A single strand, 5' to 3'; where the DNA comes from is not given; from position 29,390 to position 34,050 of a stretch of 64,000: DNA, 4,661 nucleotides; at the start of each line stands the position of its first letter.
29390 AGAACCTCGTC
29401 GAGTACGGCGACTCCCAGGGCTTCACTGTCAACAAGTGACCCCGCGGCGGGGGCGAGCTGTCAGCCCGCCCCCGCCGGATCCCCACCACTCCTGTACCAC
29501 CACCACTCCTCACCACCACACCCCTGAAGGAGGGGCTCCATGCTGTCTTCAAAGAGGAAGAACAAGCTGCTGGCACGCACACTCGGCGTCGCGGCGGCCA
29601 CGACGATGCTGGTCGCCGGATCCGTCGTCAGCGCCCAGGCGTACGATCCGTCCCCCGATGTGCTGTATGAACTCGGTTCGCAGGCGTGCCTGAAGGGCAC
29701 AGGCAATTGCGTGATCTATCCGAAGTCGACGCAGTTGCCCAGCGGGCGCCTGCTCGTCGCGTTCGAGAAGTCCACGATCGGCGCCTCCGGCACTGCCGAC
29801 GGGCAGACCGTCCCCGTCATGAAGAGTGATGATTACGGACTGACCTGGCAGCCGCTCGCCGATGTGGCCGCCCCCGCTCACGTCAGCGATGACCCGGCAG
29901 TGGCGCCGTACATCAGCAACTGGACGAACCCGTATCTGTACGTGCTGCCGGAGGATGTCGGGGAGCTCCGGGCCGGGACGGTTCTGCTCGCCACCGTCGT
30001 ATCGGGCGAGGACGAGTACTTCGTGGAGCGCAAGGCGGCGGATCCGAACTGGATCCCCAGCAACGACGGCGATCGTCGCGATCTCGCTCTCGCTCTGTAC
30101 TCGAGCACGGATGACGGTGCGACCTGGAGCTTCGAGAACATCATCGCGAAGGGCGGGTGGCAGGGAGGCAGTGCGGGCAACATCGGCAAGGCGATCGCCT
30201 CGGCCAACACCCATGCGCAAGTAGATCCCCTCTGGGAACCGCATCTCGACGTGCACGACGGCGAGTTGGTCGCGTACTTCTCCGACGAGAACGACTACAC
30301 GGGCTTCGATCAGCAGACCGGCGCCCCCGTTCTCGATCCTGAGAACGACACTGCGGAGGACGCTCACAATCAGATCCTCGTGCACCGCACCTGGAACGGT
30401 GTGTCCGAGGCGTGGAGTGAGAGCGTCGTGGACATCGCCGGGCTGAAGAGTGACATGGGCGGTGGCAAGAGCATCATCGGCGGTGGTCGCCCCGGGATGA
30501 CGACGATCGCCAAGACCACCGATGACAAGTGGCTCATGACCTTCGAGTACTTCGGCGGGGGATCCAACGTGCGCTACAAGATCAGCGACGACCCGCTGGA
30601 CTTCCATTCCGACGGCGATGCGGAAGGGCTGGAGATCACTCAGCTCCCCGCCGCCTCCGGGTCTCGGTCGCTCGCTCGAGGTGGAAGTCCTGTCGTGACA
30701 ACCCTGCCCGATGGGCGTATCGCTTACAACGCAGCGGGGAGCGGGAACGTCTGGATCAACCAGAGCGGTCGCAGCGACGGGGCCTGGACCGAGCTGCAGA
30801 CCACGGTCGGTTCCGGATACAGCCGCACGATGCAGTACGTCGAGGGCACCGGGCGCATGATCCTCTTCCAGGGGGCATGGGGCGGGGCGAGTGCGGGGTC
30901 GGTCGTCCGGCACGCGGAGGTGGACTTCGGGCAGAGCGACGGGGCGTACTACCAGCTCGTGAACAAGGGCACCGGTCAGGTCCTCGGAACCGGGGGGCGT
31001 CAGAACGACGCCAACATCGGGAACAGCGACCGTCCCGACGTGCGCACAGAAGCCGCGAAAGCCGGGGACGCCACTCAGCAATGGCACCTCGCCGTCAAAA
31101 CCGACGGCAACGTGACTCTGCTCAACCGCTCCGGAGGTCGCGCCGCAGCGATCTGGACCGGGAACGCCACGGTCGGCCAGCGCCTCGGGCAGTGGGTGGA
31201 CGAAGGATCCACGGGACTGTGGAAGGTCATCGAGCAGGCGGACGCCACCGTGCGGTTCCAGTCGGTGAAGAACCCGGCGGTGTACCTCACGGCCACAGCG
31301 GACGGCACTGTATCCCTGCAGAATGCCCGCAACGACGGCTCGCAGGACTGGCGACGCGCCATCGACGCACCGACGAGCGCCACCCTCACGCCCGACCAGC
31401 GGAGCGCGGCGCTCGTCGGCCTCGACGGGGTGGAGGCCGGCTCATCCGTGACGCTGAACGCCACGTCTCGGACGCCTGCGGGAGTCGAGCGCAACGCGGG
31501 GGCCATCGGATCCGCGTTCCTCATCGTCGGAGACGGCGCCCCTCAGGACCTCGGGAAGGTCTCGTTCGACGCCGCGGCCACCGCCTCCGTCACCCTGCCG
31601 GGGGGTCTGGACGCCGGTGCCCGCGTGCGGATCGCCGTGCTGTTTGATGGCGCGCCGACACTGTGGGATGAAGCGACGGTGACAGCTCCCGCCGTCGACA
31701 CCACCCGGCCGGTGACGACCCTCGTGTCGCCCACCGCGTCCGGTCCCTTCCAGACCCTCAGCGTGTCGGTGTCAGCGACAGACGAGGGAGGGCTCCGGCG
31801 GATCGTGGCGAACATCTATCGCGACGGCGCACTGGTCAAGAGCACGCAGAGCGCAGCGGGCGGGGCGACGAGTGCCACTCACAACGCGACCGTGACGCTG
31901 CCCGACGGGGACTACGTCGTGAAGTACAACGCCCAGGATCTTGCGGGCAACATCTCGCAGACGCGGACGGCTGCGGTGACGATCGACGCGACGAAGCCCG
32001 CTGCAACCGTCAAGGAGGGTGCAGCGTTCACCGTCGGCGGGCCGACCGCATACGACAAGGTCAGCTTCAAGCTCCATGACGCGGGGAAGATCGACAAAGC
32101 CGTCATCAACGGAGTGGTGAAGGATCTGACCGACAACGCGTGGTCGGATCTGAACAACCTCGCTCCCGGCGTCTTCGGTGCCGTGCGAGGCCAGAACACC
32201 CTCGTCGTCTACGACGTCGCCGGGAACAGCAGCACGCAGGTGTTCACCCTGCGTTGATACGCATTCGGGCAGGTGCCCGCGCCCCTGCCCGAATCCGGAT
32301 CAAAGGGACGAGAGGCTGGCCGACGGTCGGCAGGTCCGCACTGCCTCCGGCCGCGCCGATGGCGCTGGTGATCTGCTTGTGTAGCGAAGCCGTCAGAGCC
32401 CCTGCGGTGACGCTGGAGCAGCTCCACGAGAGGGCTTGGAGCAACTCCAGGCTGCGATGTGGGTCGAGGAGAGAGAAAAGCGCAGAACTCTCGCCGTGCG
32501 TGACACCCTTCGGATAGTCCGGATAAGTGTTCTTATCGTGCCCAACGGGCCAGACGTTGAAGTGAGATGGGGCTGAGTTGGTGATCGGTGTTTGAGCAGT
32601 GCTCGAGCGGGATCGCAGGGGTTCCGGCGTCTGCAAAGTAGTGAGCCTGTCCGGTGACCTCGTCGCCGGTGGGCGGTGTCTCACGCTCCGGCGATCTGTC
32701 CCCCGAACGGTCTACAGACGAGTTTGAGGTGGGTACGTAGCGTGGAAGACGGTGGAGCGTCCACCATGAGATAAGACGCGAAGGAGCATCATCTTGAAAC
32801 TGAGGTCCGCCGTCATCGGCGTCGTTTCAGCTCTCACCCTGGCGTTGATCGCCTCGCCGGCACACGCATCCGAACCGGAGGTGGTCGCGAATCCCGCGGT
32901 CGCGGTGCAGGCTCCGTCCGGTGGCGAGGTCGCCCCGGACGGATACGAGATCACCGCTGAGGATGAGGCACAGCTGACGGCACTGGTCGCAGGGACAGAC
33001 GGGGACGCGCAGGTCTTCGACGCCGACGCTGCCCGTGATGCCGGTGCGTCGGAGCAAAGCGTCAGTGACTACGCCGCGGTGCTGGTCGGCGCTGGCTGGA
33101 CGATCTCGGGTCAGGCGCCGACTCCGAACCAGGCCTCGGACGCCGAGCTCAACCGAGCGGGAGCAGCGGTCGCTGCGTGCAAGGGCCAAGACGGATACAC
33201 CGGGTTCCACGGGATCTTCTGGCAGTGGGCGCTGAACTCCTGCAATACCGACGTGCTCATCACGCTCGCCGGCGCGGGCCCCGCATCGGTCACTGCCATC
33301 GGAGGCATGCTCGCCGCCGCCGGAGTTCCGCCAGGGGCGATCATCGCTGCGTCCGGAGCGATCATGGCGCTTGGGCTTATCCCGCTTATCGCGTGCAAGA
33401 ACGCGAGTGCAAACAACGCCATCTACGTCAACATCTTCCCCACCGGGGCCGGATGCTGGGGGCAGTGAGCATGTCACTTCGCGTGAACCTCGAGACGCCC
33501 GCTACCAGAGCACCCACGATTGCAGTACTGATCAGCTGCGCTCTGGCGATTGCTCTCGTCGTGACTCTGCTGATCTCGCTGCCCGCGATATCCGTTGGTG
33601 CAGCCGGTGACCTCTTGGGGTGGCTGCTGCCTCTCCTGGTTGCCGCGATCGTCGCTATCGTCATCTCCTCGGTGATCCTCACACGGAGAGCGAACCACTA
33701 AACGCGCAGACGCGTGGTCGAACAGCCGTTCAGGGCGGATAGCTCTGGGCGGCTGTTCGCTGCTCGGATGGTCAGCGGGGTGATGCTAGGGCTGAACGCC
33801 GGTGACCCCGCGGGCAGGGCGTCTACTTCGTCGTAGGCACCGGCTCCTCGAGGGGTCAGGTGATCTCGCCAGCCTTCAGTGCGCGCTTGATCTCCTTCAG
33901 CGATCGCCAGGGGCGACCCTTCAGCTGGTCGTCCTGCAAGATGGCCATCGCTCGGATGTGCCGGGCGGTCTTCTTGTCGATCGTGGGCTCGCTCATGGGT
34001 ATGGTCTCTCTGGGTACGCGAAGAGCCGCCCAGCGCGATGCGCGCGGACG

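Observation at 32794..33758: Candidate new secreted bacteriocin + immunity two-gene unit at the island edge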

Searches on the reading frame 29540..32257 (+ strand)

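Call 6: search_protein_families(library=pfam, proteins=[window:29540-32257:+], max_evalue=0.1)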
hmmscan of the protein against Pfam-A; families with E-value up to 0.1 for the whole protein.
window:29540-32257:+ (905 aa): 5 families
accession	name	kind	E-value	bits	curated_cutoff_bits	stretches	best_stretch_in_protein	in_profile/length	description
PF14200.12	RicinB_lectin_2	-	1.3e-11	45.5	25.6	2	464-552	8-89/89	Ricin-type beta-trefoil lectin domain-like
PF19077.6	Big_13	-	0.00013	22.9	27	1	768-816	55-101/102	Bacterial Ig-like domain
PF16967.11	TcfC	-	0.0045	17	29.4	1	758-811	16-64/68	E-set like domain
PF02012.26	BNR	-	0.0048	17.1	27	0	96-105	3-12/12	BNR/Asp-box repeat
PF12245.14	Big_3_2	-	0.033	14.8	23.3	0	747-816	42-121/122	Bacterial Ig-like domain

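Call 7: search_protein_families(library=ncbifam, proteins=[window:29540-32257:+], max_evalue=0.1)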
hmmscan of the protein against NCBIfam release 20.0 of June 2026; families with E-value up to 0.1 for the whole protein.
window:29540-32257:+ (905 aa): 3 families
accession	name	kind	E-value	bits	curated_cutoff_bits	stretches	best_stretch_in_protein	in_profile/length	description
NF047446.1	barrel_OmpL47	domain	0.00087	19.7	40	1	773-815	25-68/68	OmpL47-type beta-barrel domain-containing protein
NF047441.1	Lepto_OmpL47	equivalog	0.0033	17.1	250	1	789-828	204-243/336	multi-beta-barrel domain surface protein OmpL47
NF033932.1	LapB_rpt_80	domain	0.099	12.9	45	0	790-824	1-36/83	LapB repeat-containing protein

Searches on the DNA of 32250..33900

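Call 76: search_rna_families(source=window, start=32250, end=33900, threshold=evalue, max_evalue=1)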
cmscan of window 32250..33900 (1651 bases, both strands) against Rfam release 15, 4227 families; matches with E-value up to 1: 0.
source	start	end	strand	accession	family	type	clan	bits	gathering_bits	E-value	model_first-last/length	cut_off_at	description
